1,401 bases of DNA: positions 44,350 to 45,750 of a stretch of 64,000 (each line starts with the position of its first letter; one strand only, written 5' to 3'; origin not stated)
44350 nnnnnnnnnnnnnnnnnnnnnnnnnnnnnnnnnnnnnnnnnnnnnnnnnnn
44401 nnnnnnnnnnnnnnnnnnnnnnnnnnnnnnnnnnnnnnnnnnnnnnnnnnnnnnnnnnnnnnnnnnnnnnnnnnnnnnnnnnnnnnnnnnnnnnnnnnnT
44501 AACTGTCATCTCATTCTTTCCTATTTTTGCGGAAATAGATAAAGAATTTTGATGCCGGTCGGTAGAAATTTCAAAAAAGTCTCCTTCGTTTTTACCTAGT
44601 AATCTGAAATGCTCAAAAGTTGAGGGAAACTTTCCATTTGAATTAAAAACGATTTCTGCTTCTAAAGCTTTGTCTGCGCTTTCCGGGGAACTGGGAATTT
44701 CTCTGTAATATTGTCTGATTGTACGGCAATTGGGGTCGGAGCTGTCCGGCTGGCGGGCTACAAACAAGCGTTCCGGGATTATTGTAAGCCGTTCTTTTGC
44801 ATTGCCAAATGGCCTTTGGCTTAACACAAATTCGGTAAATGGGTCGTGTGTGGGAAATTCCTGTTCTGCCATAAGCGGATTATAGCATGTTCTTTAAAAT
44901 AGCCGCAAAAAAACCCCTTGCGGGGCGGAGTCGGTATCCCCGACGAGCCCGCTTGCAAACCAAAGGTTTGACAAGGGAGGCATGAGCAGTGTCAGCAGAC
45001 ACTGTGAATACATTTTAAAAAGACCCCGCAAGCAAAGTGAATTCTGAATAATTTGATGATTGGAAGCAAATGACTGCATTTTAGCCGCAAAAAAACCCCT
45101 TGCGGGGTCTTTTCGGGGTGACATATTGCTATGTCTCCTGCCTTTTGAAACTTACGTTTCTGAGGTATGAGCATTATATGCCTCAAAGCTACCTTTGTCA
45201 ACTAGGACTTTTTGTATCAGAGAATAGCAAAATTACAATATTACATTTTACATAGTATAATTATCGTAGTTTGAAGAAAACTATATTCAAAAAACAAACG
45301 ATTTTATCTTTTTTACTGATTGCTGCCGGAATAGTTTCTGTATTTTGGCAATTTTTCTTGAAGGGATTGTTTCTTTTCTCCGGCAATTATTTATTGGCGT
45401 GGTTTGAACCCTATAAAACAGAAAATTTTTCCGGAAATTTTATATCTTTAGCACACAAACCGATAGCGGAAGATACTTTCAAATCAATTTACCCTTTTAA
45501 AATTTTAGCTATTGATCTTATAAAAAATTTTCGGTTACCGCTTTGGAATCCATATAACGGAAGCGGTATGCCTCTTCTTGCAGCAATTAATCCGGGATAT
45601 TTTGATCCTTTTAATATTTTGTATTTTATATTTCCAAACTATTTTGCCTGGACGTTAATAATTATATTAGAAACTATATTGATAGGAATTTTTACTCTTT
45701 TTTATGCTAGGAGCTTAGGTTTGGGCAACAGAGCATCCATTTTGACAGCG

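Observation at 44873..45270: GC-rich, hairpin-dense 400-bp intergenic region with a perfect 26-nt direct repeat and a 15-bp long-range stem; candidate small RNA or riboregulatory leader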

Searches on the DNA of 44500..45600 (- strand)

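Call 3: search_rna_families(source=window, start=44500, end=45600, threshold=evalue, max_evalue=10, show_alignments=3)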
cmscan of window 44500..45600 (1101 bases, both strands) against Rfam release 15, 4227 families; matches with E-value up to 10: 6.
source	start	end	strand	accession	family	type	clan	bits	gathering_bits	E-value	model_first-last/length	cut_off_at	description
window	45363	45513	+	RF02368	Yfr21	Gene; sRNA;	-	26.2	100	0.11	1-205/205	no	Cyanobacterial functional RNA 21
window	45076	45194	+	RF02579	tsr26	Gene; sRNA;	-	24.3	141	0.38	1-122/122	no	S. aureus tsr26 small RNA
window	45415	45523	-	RF02449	ncr1015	Gene; sRNA;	-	21.4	60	3.1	1-121/121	no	Bacillus sRNA ncr1015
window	45179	45238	-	RF00592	SNORD78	Gene; snRNA; snoRNA; CD-box;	CL00051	16.8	38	5.3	1-65/65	no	Small nucleolar RNA SNORD78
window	45368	45438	+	RF00324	snoMBII-202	Gene; snRNA; snoRNA; CD-box;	-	15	40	6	1-84/84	no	Small nucleolar RNA MBII-202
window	45383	45441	+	RF00552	rncO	Cis-reg;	-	14.3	43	2.4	139-199/214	no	rncO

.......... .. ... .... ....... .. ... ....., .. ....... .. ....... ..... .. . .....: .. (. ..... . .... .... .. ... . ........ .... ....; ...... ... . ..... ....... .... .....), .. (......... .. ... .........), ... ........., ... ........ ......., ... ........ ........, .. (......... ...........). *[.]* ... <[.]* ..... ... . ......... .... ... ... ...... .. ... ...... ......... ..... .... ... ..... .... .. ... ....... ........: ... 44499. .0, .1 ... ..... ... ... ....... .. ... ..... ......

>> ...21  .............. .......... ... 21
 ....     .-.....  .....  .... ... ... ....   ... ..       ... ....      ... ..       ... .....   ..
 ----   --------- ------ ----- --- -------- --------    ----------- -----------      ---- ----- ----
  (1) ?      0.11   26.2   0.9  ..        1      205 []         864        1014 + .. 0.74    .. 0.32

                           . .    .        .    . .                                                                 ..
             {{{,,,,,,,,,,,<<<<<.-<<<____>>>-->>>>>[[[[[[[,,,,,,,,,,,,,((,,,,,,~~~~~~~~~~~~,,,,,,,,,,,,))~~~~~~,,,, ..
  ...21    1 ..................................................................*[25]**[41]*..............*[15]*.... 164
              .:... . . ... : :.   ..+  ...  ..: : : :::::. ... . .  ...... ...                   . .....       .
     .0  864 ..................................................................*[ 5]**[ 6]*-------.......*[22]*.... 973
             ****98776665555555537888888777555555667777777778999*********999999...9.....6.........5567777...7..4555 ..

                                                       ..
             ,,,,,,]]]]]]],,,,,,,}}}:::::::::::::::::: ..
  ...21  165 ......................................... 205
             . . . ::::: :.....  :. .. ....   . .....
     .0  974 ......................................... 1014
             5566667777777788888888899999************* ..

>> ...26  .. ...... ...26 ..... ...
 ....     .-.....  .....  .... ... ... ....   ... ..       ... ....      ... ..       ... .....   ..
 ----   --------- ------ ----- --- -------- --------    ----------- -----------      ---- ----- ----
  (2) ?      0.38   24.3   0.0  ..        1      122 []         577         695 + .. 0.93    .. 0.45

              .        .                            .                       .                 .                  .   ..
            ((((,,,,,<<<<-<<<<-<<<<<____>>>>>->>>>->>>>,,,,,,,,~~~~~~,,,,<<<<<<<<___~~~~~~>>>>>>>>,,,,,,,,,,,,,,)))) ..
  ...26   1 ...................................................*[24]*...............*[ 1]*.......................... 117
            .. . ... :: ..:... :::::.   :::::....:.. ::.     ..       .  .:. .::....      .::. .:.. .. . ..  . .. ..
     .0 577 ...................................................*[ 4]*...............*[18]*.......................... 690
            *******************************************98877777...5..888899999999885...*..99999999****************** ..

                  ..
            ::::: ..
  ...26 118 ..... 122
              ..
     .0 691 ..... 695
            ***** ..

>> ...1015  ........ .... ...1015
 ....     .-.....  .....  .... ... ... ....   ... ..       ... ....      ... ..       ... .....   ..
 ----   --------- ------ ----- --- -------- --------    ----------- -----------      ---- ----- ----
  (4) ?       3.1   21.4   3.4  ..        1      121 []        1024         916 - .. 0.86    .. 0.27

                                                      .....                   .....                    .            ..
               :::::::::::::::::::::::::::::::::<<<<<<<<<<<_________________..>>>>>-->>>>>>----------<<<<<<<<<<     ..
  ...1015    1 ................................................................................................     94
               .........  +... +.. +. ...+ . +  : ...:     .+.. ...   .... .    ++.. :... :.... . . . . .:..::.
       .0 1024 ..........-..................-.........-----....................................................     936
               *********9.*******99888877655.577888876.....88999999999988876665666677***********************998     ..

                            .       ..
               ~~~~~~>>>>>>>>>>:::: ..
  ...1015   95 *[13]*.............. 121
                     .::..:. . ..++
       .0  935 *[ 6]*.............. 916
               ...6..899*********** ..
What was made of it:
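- On Any described RNA family (Rfam 15, 4227 models, including SRP RNA, 6S, tmRNA, RNase P, riboswitches and leaders): No match on the minus strand at 45082-45168, even at E up to 10 (call 3).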

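Call 44: build_rna_model(alignment_id=A4, structure=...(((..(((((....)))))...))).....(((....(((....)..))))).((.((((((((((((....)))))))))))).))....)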
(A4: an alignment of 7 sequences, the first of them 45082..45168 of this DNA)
Model R1 built from alignment A4 (7 sequences, 94 columns); structure: as given.
model positions 88; base pairs 28; branch points 2; effective number of sequences 1.36; information 0.647 bits per position. Calibrated on 0.2 Mb of random sequence (short: E-values are rough).
structure used (alignment columns):
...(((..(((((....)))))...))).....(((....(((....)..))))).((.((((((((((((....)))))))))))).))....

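Call 45: search_with_rna_model(model_id=R1, sources=[window, L005, L019, L034, L035, L036, L037], max_evalue=10, make_alignment=true, show_alignments=2)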
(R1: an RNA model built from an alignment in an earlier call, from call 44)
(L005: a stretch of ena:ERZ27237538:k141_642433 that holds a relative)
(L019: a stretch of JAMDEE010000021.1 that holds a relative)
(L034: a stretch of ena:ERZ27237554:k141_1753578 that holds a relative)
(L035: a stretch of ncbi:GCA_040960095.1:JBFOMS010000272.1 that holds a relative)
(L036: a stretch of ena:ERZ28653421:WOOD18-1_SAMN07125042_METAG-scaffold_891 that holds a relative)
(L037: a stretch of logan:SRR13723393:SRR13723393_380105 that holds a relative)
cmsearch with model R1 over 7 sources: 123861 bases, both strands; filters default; matches with E-value up to 10: 18.
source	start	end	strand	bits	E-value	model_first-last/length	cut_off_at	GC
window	45082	45168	-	107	1.8e-21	1-88/88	no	0.46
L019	3462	3550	-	104.1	8.1e-21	1-88/88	no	0.45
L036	3870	3957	+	99.5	8.3e-20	1-88/88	no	0.49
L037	3048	3134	+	90.6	7.5e-18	1-88/88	no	0.48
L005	7754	7844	+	89.8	1.1e-17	1-88/88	no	0.45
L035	3871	3957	+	87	4.8e-17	1-88/88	no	0.48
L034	2595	2684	+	86.7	5.4e-17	1-88/88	no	0.49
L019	3412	3501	+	22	0.0095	1-88/88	no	0.43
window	45038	45121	+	19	0.044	1-88/88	no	0.42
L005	7805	7881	-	18.7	0.052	1-88/88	no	0.47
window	57760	57847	-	16.6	0.15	1-88/88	no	0.31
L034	2645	2715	-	16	0.2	1-88/88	no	0.42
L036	3918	3992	-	16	0.21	1-88/88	no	0.4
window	44900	44969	-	15.4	0.28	1-88/88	no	0.59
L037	559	642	+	13.8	0.61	1-88/88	no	0.35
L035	3919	4005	-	12.1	1.5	1-88/88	no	0.41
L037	3096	3165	-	11.8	1.7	1-88/88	no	0.46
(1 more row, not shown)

Alignment A5: 18 matches aligned to the model, 137 columns, each read 5' to 3' on its own strand. Consensus structure (alignment columns), stored with it:
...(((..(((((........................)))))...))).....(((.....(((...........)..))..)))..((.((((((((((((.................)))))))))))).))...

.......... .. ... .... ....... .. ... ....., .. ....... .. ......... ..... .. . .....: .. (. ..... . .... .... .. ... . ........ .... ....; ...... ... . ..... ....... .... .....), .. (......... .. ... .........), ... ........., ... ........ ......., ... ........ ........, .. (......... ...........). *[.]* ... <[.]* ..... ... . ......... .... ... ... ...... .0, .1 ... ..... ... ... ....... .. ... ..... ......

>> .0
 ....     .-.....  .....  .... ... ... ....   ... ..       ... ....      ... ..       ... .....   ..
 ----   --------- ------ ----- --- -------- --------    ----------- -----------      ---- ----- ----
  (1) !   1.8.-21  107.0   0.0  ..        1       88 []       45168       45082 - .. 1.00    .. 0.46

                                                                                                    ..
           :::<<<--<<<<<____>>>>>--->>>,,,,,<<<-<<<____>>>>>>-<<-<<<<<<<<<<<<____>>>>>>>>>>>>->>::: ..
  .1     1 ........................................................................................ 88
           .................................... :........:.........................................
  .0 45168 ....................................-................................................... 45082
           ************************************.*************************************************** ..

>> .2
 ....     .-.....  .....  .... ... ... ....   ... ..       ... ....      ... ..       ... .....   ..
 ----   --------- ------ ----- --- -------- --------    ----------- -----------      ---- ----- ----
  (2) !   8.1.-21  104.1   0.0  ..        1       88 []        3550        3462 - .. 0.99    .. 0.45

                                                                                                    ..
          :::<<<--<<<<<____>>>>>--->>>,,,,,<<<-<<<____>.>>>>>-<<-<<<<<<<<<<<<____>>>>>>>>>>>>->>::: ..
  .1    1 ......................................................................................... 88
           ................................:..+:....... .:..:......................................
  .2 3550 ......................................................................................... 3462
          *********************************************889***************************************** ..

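Call 48: search_with_rna_model(model_id=R1, sources=[L038, L039, L040, L041, L042, L043, L044, L045, L046, L047, L048, L049, L050, L051, L052, L053, L054, L055, L056, L057, L058, L059, L060, L061, L062, L063, L064, L065, L066, L067, L068, L069, L070, L071, L072, L073, L074, L075, L076, L077, L078, L079, L080, L081, L082, L083, L084, L085, L086, L087, L088, L089, L090, L091, L092, L093, L094, L095, L096, L097, L098, L099, L100, L101, L102, L103, L104, L105, L106, L107, L108, L109, L110, L111, L112, L113, L114, L115, L116, L117], max_evalue=0.01)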
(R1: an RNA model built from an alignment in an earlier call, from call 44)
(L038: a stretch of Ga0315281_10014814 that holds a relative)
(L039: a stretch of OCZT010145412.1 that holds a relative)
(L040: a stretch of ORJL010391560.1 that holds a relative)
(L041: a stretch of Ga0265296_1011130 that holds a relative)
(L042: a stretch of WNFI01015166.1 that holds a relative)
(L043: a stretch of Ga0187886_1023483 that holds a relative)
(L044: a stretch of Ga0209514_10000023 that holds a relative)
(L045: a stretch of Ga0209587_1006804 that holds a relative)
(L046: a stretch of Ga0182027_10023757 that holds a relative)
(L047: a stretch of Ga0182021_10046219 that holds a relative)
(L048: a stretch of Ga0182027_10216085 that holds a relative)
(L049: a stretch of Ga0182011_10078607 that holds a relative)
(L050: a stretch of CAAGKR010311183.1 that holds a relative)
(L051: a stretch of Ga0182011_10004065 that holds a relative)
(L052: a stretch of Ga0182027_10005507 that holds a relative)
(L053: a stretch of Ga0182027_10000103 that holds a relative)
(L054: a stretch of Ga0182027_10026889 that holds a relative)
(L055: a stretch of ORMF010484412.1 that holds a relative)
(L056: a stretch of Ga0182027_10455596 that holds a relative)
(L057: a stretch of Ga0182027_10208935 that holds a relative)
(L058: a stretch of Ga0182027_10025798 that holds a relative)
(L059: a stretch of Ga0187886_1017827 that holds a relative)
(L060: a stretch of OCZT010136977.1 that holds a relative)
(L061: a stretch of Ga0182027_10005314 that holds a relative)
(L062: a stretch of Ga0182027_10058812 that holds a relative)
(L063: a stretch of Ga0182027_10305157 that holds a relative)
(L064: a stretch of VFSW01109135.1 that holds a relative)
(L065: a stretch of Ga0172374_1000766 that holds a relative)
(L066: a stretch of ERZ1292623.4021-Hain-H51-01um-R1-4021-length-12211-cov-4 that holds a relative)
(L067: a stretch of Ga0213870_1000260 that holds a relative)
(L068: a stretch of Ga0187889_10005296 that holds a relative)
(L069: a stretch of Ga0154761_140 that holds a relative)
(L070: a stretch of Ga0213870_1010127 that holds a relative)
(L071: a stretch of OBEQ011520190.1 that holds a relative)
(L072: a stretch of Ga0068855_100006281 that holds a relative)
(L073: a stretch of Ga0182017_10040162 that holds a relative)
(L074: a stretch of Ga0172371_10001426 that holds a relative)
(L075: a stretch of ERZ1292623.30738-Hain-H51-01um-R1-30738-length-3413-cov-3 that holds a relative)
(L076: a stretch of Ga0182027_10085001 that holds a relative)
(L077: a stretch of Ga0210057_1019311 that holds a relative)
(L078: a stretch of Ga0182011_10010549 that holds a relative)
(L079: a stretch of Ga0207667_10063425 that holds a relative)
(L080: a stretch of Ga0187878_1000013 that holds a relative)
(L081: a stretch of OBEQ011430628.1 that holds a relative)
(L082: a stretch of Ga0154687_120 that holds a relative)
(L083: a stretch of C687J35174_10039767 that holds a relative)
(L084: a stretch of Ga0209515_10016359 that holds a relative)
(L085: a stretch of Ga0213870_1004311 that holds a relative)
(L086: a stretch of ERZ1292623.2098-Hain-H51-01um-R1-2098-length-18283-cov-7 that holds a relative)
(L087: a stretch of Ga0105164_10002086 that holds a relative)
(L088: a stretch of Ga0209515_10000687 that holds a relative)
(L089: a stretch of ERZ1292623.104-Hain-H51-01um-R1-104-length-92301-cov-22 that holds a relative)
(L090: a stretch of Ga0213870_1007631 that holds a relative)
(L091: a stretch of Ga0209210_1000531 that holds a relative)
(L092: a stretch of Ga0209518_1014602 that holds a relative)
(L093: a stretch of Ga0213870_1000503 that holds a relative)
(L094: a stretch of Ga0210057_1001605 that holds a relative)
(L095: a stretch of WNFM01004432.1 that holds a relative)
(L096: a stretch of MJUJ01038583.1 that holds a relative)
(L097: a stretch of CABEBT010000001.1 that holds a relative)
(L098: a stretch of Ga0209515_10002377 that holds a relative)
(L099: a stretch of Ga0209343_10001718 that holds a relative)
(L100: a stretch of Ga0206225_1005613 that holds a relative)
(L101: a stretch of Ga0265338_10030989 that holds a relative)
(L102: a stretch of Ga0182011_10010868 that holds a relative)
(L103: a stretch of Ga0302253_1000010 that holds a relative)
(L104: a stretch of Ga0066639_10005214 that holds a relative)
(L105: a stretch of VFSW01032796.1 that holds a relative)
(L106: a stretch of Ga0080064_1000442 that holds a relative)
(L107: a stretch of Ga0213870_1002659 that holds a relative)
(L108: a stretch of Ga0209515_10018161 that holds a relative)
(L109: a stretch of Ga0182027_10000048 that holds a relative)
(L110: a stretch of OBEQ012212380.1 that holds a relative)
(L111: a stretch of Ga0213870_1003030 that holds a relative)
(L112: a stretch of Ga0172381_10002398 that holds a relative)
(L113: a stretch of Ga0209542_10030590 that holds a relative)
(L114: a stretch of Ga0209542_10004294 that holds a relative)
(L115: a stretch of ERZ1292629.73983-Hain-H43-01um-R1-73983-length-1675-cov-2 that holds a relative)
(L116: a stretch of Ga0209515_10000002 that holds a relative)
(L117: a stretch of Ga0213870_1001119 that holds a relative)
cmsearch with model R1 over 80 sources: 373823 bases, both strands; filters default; matches with E-value up to 0.01: 13.
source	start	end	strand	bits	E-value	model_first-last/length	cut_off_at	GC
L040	527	615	+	93.7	4.7e-18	1-88/88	no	0.48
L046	288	377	+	91.9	1.2e-17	1-88/88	no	0.42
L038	2360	2448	+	91.8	1.3e-17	1-88/88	no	0.48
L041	2371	2457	+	90.7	2.1e-17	1-88/88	no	0.46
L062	224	312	+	89.1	4.9e-17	1-88/88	no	0.45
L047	540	628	+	87.9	8.8e-17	1-88/88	no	0.48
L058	9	98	+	87.2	1.2e-16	1-88/88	no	0.47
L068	465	554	+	85.1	3.7e-16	1-88/88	no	0.49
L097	420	510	+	83.3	9e-16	1-88/88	no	0.45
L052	485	571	+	82.4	1.4e-15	1-88/88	no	0.44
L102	441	531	+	71.1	4.5e-13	1-88/88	no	0.48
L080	442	532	+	67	3.6e-12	1-88/88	no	0.51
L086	1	58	+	59.9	1.3e-10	29-88/88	5'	0.52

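Call 56: search_with_rna_model(model_id=R1, sources=[L061, L076, L042, L044, L053, L055, L065, L066, L067, L069, L074, L088, L089, L103, L106, L116], max_evalue=5, filters=off)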
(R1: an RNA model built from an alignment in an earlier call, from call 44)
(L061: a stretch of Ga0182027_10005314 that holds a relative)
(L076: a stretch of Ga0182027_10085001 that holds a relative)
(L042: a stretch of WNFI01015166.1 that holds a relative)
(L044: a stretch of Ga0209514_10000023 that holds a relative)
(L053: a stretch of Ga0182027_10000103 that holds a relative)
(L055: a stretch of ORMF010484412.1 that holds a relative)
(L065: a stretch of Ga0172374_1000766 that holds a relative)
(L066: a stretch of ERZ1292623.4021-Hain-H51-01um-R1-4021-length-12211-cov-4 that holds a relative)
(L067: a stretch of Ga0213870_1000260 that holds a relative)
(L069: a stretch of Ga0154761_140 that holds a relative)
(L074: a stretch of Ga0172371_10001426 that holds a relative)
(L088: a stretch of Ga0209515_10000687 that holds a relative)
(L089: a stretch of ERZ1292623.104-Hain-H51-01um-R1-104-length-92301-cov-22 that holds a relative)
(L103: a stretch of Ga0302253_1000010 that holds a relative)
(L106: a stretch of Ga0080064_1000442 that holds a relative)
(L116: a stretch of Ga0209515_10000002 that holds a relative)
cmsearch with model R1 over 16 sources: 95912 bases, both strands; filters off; matches with E-value up to 5: 13.
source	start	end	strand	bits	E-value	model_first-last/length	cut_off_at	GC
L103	4411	4497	+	12.8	0.79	1-88/88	no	0.38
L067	509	570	+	12.6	0.87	1-88/88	no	0.29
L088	5923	6019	+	12.2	1.1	1-88/88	no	0.31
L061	1820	1907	-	11.9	1.3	1-88/88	no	0.4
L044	1670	1740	-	11.7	1.4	1-88/88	no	0.27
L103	4888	4970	+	11.6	1.5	1-88/88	no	0.24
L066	2700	2789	+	11.2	1.8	1-88/88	no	0.36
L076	3583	3639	+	10.5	2.6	1-88/88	no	0.37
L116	4829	4898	-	10.4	2.7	1-88/88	no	0.3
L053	2146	2222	+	9.9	3.4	1-88/88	no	0.36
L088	1833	1918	-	9.8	3.7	1-88/88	no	0.4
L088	277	349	+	9.6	4.1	1-88/88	no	0.33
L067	1081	1162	+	9.3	4.6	1-88/88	no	0.29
